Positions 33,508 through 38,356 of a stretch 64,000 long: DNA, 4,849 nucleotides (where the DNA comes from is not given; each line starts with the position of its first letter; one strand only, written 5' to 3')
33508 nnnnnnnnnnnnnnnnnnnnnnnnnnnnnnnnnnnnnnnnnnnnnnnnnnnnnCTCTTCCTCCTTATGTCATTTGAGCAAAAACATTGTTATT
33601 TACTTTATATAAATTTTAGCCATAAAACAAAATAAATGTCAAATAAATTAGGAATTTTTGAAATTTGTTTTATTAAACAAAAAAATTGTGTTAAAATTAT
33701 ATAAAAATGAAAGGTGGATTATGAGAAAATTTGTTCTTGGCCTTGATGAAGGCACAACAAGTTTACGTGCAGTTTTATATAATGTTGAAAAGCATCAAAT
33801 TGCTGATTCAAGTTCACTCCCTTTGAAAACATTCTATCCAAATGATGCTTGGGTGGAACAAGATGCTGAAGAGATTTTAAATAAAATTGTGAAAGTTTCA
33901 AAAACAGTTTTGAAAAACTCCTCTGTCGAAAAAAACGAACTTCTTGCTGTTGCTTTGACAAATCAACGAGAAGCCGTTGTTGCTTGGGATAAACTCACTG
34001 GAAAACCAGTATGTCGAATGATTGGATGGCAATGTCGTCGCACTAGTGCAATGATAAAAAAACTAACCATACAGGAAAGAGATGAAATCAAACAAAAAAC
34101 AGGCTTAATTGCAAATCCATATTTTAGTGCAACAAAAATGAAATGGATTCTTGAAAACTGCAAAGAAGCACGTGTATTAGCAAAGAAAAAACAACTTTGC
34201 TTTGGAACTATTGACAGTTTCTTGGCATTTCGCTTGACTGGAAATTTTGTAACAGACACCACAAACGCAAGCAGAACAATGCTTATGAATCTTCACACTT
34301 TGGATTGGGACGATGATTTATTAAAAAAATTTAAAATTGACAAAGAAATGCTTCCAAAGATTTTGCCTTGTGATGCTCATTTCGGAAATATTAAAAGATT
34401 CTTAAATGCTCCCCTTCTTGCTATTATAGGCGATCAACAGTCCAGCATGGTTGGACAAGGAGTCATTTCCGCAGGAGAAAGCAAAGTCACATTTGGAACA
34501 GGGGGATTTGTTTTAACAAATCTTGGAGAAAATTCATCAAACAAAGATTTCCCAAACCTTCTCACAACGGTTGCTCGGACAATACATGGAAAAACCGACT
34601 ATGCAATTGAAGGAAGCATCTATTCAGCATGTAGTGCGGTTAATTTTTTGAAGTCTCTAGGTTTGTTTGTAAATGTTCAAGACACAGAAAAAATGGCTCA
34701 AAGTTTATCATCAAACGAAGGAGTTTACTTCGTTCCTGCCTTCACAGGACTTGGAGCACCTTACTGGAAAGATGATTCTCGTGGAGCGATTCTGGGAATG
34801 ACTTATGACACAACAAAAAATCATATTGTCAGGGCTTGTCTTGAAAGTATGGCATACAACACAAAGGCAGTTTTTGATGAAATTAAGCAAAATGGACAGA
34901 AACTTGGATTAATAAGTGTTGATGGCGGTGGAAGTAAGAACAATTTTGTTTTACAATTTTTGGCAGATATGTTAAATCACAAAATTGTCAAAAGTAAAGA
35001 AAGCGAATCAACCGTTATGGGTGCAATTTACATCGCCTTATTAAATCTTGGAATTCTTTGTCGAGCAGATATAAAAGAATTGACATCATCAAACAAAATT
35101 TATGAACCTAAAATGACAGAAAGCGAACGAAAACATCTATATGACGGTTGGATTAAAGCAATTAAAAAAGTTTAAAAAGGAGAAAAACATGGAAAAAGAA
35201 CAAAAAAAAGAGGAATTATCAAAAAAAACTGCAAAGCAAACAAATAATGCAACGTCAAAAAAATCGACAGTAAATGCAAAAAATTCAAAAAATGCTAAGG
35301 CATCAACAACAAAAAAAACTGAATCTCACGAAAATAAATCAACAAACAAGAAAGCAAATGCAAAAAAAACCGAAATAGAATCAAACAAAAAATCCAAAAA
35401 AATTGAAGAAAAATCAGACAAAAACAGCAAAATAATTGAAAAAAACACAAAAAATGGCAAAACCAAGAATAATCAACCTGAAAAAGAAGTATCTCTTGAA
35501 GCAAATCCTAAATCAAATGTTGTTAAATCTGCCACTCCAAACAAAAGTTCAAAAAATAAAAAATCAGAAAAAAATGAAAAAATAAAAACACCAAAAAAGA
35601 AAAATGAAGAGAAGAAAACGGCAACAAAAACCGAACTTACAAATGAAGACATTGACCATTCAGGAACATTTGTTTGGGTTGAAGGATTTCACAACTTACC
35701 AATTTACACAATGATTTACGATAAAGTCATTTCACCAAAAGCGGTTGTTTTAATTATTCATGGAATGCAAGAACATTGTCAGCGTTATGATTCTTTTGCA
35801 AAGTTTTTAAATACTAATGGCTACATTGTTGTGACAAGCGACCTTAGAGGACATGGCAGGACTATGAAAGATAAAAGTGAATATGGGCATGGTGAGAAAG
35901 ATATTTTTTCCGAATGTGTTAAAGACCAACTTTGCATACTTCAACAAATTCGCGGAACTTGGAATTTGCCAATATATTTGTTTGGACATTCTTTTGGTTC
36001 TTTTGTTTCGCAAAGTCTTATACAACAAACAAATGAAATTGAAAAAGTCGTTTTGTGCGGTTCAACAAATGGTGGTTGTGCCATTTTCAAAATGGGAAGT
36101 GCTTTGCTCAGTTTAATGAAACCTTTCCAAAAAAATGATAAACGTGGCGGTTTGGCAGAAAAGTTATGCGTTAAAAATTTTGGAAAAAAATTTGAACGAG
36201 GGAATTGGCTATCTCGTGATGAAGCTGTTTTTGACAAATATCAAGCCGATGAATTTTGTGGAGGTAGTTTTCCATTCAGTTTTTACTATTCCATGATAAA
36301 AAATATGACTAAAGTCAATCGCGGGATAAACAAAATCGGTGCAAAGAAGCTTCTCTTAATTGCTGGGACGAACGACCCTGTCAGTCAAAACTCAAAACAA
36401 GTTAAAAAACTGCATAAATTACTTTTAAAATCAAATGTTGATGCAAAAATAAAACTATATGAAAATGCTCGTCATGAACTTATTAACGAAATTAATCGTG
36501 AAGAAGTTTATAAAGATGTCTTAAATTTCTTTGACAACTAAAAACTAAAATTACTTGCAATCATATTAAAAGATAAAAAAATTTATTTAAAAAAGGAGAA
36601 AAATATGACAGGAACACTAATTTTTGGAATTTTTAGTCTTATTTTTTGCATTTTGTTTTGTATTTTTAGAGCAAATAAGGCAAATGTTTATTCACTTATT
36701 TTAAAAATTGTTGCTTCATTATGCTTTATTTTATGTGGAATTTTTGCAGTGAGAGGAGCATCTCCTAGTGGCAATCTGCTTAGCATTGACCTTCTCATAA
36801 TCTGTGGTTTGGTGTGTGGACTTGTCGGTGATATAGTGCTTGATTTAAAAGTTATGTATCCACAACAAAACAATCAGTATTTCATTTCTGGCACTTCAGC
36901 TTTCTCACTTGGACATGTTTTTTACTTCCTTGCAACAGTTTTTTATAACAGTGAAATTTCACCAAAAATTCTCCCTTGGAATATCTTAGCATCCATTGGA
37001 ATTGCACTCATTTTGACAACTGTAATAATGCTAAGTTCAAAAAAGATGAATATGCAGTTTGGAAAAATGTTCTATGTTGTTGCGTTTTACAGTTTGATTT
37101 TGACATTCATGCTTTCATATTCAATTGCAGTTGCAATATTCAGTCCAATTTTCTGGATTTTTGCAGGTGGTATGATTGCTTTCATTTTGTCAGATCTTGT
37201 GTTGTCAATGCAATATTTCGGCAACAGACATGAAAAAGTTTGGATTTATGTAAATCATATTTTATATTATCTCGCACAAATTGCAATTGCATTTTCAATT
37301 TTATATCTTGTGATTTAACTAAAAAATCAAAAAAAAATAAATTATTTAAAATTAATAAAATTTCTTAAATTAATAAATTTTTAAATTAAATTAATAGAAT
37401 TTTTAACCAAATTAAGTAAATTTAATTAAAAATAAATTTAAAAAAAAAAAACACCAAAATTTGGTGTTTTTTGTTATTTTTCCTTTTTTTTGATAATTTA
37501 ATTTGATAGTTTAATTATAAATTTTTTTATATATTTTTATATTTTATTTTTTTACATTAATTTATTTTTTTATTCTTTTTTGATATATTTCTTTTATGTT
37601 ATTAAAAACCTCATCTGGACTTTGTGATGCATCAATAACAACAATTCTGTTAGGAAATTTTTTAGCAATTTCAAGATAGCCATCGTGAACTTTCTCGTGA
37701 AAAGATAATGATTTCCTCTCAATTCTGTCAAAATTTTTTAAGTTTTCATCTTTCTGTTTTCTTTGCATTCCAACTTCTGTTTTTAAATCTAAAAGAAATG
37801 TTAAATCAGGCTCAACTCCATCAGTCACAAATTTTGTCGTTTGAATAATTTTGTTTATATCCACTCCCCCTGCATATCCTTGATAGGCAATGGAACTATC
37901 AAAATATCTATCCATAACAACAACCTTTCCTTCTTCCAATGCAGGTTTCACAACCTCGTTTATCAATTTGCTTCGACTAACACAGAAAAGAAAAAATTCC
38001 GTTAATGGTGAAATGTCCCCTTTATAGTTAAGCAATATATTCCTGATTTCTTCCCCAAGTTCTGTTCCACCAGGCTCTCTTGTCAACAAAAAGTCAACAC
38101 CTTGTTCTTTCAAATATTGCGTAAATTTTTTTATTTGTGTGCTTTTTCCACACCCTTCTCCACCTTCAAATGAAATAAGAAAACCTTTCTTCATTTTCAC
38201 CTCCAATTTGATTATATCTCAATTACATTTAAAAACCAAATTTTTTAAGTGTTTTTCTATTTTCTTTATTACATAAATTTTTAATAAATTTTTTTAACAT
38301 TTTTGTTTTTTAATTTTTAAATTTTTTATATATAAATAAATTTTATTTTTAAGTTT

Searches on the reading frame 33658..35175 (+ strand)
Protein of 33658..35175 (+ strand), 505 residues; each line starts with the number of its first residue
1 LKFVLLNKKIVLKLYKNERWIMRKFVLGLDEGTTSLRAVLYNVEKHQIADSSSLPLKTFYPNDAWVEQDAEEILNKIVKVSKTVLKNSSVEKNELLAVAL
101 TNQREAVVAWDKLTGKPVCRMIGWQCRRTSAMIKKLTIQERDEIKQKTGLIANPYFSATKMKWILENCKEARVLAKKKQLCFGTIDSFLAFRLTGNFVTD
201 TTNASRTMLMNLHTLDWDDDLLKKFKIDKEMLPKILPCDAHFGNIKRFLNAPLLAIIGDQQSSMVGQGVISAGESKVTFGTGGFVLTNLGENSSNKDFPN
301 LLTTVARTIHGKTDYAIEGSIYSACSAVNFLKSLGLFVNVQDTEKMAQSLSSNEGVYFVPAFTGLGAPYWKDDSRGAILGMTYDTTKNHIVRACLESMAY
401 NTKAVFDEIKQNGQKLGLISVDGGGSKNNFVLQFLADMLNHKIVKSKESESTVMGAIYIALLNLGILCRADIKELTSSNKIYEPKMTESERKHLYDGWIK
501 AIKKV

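Call 13: search_protein_families(library=pfam, proteins=[window:33658-35175:+], max_evalue=0.001)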
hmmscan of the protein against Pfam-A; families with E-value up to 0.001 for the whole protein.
window:33658-35175:+ (505 aa): 3 families
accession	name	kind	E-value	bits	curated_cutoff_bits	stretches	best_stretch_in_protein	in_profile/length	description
PF00370.27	FGGY_N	-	2e-61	208.2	28.8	1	26-266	2-245/245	FGGY family of carbohydrate kinases, N-terminal domain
PF02782.22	FGGY_C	-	1.5e-34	119.9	27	1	277-462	3-196/198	FGGY family of carbohydrate kinases, C-terminal domain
PF01869.26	BcrAD_BadFG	-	1.9e-05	24.8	31.5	0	384-451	192-259/271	BadF/BadG/BcrA/BcrD ATPase family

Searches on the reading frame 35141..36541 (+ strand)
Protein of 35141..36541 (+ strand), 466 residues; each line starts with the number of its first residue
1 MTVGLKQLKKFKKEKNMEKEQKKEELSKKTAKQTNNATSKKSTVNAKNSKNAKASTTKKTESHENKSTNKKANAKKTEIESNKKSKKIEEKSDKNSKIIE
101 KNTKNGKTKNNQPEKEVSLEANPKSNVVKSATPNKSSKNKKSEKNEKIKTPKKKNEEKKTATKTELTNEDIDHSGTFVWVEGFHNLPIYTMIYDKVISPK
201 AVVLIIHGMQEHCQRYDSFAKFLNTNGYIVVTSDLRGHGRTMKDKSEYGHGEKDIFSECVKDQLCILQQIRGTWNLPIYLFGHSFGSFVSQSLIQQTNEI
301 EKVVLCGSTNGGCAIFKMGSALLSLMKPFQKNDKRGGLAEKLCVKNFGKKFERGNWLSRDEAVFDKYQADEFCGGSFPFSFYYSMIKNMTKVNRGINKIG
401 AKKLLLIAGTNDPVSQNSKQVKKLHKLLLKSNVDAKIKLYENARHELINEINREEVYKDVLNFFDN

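Call 13: search_protein_families(library=pfam, proteins=[window:35141-36541:+], max_evalue=0.001)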
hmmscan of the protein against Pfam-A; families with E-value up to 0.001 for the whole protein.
window:35141-36541:+ (466 aa): 6 families
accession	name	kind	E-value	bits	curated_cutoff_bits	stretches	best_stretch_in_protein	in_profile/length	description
PF12146.15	Hydrolase_4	-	7e-43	147.1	27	1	198-451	2-238/239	Serine aminopeptidase, S33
PF00561.26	Abhydrolase_1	-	2.3e-11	44.3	25.8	1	202-308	2-102/245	alpha/beta hydrolase fold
PF00326.27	Peptidase_S9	-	2.8e-08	34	22.6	1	386-465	135-207/213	Prolyl oligopeptidase family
PF12697.13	Abhydrolase_6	-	1.3e-05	26.4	26.3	1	203-448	1-206/217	Alpha/beta hydrolase family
PF01738.24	DLH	-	3.5e-05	23.9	21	1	401-453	143-194/217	Dienelactone hydrolase family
PF10230.15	LIDHydrolase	-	0.00012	22.3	27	1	216-305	18-115/262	Lipid-droplet associated hydrolase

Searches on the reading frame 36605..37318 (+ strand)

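Call 13: search_protein_families(library=pfam, proteins=[window:36605-37318:+], max_evalue=0.001)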
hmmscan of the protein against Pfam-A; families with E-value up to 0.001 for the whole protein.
window:36605-37318:+ (237 aa): 1 family
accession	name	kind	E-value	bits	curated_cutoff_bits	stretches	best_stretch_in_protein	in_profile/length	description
PF07947.19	YhhN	-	2.7e-21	76.5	25.6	1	32-232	4-182/182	YhhN family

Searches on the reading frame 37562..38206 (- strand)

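Call 13: search_protein_families(library=pfam, proteins=[window:37562-38206:-], max_evalue=0.001)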
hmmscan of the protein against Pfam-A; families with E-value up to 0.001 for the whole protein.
window:37562-38206:- (214 aa): 3 families
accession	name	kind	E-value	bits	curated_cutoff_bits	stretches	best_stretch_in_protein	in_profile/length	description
PF02223.23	Thymidylate_kin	-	3.3e-53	180.6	27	1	13-204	1-185/185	Thymidylate kinase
PF13173.12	AAA_14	-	0.00035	21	27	0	151-211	29-88/129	AAA domain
PF13521.12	AAA_28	-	0.00075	20.2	27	0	11-164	2-143/164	AAA domain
